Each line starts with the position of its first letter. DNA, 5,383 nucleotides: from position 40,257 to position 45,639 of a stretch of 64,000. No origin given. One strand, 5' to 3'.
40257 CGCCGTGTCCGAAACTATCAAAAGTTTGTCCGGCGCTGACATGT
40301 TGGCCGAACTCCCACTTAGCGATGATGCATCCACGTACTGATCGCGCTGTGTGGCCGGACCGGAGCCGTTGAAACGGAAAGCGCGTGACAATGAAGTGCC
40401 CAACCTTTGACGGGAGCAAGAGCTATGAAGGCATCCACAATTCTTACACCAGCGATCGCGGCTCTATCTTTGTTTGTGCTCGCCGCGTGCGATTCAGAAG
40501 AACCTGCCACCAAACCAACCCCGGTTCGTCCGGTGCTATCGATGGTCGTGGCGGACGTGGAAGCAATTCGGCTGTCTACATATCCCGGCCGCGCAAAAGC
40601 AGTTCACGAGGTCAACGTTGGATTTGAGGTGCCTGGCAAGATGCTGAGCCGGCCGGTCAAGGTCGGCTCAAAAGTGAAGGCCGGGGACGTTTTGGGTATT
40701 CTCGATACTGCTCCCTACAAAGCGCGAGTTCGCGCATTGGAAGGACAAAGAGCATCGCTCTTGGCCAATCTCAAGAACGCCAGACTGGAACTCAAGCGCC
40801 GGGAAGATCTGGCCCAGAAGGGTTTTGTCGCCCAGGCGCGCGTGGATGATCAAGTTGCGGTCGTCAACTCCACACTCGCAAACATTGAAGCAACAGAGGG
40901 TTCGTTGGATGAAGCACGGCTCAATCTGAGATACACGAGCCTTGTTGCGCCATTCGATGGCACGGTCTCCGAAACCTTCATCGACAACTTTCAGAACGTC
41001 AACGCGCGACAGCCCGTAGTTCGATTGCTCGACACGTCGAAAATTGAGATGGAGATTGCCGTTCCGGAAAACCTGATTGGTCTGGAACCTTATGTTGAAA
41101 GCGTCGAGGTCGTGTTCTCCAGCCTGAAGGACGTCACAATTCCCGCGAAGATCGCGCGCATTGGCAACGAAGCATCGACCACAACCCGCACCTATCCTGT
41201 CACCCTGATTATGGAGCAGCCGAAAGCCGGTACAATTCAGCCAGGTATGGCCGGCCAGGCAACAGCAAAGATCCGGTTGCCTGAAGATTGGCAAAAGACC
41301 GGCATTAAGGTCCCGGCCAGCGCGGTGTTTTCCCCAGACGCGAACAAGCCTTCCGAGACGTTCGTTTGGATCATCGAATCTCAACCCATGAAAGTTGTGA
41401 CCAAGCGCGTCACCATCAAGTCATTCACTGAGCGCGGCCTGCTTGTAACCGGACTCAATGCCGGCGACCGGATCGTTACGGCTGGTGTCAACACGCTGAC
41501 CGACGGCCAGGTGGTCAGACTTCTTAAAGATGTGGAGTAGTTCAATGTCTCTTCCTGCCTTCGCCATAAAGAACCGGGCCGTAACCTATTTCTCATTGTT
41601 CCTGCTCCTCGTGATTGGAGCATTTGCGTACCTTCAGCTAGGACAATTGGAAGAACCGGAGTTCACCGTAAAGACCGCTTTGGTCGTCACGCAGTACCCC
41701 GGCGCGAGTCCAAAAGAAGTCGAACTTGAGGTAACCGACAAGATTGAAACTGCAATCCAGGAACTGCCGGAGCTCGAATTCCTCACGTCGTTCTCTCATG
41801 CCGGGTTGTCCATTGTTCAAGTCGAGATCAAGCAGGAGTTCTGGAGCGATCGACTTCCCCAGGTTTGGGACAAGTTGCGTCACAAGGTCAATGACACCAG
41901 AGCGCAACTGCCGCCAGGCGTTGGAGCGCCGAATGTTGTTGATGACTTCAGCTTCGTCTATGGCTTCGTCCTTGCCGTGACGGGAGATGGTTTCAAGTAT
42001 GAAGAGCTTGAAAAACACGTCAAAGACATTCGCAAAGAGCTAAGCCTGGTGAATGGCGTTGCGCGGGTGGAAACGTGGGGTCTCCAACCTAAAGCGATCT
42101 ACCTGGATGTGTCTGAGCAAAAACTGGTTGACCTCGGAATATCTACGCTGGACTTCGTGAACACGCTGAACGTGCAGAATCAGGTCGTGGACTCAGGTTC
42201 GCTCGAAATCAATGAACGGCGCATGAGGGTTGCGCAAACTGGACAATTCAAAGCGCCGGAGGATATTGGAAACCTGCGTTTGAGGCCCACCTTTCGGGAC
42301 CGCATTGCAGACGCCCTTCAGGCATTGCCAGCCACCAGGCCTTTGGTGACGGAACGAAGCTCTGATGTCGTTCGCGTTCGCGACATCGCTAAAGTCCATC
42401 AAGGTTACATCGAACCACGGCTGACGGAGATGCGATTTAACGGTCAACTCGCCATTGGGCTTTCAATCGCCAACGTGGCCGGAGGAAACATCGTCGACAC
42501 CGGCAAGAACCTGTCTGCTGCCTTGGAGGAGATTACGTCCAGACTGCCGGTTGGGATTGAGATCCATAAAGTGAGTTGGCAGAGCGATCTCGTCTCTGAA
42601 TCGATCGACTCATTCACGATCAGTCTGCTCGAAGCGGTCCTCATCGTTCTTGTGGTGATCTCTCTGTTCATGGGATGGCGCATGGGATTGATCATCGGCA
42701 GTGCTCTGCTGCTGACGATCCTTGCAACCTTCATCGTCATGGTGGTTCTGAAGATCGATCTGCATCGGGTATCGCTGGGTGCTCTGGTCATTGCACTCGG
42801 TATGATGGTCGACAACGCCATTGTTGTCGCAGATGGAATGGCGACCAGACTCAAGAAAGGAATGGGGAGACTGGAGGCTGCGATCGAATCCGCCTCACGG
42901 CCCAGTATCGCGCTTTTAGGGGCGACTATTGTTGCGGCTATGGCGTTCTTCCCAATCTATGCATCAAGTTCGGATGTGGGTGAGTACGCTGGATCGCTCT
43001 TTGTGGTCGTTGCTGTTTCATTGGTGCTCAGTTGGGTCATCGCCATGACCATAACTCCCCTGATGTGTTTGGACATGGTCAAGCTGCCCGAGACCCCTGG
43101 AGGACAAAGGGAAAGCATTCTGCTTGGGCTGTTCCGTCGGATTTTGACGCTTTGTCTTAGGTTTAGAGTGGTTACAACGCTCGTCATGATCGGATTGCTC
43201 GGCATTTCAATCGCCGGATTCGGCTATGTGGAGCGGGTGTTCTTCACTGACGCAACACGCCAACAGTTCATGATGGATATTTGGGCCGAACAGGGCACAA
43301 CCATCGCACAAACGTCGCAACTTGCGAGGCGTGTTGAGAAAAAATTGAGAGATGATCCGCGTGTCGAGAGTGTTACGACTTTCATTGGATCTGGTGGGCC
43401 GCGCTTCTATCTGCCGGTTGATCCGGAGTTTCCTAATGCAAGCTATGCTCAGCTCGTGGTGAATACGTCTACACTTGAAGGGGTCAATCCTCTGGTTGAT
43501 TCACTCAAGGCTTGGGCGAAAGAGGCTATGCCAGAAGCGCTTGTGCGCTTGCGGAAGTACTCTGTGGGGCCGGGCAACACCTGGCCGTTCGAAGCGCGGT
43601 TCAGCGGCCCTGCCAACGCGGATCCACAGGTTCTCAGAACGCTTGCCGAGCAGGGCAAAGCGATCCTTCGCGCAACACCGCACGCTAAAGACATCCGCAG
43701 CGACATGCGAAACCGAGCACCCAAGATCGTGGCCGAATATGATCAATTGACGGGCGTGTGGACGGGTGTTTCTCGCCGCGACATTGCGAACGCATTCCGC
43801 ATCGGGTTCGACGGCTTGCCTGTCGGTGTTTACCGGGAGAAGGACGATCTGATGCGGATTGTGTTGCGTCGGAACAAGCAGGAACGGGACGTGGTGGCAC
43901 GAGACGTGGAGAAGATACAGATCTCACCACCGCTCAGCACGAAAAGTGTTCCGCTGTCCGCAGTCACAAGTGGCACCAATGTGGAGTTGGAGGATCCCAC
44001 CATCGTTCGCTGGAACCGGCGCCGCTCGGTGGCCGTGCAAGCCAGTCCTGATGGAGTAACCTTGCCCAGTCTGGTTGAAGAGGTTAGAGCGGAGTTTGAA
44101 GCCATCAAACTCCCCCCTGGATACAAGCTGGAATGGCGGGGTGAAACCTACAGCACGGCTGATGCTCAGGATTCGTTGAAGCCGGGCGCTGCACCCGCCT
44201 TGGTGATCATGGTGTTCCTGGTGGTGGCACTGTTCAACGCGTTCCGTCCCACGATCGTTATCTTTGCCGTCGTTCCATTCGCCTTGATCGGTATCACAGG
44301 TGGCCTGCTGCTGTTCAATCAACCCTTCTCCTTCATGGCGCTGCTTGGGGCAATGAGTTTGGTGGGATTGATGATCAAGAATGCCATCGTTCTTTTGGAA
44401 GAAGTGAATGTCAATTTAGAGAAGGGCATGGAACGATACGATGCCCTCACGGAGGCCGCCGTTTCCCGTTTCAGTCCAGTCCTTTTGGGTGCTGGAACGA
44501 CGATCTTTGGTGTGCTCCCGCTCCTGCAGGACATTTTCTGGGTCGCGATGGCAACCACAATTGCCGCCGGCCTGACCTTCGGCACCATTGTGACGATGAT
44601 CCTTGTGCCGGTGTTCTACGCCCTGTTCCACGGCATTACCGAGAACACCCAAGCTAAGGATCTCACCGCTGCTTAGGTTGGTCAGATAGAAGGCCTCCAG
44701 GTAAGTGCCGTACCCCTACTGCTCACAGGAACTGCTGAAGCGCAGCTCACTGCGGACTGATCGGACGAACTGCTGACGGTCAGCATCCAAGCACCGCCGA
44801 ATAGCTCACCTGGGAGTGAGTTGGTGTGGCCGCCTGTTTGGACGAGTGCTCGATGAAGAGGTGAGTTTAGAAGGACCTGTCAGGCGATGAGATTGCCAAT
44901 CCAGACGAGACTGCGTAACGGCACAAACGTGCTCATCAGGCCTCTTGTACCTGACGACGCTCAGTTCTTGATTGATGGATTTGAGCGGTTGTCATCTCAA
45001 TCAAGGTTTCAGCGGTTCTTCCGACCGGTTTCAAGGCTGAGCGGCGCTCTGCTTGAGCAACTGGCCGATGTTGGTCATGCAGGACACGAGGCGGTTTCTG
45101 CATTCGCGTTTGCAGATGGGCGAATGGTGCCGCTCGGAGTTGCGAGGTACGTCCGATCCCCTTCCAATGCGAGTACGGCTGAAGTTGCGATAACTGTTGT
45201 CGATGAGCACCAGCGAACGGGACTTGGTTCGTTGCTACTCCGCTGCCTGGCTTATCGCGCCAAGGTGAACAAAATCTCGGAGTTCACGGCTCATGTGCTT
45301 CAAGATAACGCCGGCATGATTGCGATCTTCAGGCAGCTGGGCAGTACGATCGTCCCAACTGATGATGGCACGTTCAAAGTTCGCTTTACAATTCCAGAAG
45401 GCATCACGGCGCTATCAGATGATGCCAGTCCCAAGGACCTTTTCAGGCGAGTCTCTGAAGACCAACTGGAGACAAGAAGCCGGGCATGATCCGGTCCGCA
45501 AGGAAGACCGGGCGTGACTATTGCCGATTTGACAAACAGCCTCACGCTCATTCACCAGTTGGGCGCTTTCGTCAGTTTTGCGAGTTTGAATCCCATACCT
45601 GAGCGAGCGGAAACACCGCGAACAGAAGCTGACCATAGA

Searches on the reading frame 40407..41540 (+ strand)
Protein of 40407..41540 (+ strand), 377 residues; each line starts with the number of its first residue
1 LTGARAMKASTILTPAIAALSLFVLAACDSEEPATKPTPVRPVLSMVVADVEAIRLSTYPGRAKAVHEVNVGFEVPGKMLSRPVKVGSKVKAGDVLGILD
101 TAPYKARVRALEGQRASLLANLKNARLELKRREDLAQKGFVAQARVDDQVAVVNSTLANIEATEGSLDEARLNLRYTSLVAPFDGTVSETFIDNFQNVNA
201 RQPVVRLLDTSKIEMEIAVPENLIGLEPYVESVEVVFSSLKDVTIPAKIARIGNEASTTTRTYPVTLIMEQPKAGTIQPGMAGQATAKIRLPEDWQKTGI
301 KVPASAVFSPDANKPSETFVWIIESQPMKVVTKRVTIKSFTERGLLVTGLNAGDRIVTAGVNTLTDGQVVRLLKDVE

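Call 8: search_protein_families(library=pfam, proteins=[window:40407-41540:+])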
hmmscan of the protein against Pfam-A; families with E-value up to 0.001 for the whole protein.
window:40407-41540:+ (377 aa): 2 families
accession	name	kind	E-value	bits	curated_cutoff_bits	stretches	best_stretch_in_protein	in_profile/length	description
PF13437.12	HlyD_3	-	5.5e-14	53.2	22.2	1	179-280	2-106/106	HlyD family secretion protein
PF16576.10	HlyD_D23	-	3.4e-09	36.8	30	1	167-281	99-212/214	Barrel-sandwich domain of CusB or HlyD membrane-fusion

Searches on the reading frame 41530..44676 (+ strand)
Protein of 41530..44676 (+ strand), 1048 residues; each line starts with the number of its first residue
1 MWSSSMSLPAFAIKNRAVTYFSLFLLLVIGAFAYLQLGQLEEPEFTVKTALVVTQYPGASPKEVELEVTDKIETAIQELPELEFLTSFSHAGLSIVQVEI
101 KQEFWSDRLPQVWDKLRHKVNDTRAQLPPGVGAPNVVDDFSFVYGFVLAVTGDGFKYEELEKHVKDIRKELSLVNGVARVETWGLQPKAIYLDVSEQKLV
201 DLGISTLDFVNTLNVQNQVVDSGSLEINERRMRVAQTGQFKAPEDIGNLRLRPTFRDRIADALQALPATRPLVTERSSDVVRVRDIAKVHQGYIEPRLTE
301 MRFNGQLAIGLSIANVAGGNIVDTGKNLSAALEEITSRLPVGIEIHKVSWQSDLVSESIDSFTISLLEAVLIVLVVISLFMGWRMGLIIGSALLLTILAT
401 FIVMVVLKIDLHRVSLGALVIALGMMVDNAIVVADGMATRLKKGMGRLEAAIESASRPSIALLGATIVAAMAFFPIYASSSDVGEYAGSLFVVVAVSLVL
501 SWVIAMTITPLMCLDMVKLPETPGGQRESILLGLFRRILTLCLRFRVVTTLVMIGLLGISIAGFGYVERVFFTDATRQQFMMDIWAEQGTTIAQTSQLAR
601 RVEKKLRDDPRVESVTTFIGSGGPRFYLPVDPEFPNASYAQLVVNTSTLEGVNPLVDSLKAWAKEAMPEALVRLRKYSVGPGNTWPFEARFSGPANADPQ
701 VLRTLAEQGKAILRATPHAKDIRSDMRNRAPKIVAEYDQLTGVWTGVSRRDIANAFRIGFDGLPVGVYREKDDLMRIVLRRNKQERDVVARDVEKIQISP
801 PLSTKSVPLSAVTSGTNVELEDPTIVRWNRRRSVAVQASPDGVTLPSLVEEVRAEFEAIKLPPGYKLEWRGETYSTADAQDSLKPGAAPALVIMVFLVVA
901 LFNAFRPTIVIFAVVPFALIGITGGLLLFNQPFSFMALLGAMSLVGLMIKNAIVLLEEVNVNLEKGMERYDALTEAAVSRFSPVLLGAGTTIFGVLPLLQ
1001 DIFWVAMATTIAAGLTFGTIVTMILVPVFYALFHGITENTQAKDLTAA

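Call 8: search_protein_families(library=pfam, proteins=[window:41530-44676:+])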
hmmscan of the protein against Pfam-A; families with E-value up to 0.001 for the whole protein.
window:41530-44676:+ (1048 aa): 2 families
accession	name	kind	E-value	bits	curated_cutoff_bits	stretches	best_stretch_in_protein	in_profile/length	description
PF00873.25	ACR_tran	-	6.2e-149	498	28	1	10-1034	3-1021/1021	AcrB/AcrD/AcrF family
PF02355.23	SecD_SecF_C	-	0.00036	20.4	20.5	1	356-509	27-183/189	Protein export membrane protein SecD/SecF, C-terminal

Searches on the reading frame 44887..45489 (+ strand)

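Call 8: search_protein_families(library=pfam, proteins=[window:44887-45489:+])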
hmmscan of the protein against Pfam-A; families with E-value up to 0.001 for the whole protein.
window:44887-45489:+ (200 aa): 4 families
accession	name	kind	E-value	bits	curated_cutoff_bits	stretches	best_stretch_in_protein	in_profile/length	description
PF00583.31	Acetyltransf_1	-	6.9e-07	30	20.7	1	67-152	31-115/116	Acetyltransferase (GNAT) family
PF13302.13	Acetyltransf_3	-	4e-06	28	25.4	1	15-152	2-136/138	Acetyltransferase (GNAT) domain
PF08445.16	FR47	-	0.00012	22.4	22.1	1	100-152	25-76/86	FR47-like protein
PF13508.13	Acetyltransf_7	-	0.00071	20.3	27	0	75-140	9-69/84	Acetyltransferase (GNAT) domain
